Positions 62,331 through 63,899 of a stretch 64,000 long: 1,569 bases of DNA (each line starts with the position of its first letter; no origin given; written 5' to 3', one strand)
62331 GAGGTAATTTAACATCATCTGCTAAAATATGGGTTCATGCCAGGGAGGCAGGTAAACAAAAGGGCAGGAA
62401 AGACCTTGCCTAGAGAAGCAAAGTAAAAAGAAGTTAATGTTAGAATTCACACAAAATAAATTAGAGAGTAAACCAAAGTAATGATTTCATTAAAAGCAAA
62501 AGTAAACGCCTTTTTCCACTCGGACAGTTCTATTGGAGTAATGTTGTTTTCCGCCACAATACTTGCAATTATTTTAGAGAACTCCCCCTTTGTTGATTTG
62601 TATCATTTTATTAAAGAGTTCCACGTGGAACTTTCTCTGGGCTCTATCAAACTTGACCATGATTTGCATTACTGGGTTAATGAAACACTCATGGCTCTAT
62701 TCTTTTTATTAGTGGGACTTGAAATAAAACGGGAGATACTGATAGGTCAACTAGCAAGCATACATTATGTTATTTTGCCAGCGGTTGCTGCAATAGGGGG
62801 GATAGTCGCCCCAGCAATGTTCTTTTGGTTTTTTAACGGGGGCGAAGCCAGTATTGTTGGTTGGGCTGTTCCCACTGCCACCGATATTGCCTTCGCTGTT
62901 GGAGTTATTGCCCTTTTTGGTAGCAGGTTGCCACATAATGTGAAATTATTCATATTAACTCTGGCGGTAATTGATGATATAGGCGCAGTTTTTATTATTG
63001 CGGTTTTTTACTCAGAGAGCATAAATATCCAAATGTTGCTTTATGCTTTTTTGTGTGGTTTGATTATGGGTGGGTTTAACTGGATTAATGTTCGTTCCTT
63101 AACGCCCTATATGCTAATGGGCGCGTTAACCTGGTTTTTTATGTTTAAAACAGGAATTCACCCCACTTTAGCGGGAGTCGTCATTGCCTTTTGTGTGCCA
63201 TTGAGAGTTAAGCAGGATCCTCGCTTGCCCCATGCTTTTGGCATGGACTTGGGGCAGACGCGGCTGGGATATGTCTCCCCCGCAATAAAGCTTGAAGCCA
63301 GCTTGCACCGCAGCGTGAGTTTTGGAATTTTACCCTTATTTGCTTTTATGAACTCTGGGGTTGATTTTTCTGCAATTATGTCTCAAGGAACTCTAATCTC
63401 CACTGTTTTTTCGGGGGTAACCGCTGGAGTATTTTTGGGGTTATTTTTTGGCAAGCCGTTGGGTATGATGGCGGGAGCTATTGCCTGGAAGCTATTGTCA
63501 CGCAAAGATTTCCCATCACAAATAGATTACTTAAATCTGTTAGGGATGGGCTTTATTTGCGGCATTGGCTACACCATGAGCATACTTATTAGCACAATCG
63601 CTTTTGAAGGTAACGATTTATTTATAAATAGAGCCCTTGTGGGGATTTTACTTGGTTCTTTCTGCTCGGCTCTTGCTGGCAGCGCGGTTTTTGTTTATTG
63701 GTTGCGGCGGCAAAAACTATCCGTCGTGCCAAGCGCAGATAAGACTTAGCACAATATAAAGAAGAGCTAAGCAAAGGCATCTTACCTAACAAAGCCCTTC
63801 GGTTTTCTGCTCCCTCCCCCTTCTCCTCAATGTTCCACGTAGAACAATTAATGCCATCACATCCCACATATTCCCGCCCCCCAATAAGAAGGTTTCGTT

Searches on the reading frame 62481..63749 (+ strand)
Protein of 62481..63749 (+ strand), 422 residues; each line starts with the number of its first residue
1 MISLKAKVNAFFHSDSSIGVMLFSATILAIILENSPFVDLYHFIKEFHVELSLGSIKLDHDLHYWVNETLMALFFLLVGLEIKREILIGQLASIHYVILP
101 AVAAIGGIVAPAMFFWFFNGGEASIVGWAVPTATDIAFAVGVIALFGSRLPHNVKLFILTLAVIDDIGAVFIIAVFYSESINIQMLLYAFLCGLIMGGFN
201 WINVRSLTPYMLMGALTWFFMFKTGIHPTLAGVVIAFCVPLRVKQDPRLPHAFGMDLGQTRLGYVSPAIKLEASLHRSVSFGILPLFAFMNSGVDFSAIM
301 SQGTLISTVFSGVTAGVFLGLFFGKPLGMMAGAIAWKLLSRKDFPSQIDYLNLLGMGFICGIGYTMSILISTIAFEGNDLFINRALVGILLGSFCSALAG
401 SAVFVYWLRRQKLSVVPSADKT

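Call 46: search_protein_families(library=pfam, proteins=[window:62481-63749:+], max_evalue=0.0001)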
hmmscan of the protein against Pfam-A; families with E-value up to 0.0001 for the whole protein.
window:62481-63749:+ (422 aa): 1 family
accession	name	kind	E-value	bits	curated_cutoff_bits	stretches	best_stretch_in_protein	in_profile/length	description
PF06965.17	Na_H_antiport_1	-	1.2e-123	413.2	23.5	1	10-403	2-373/374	Na+/H+ antiporter 1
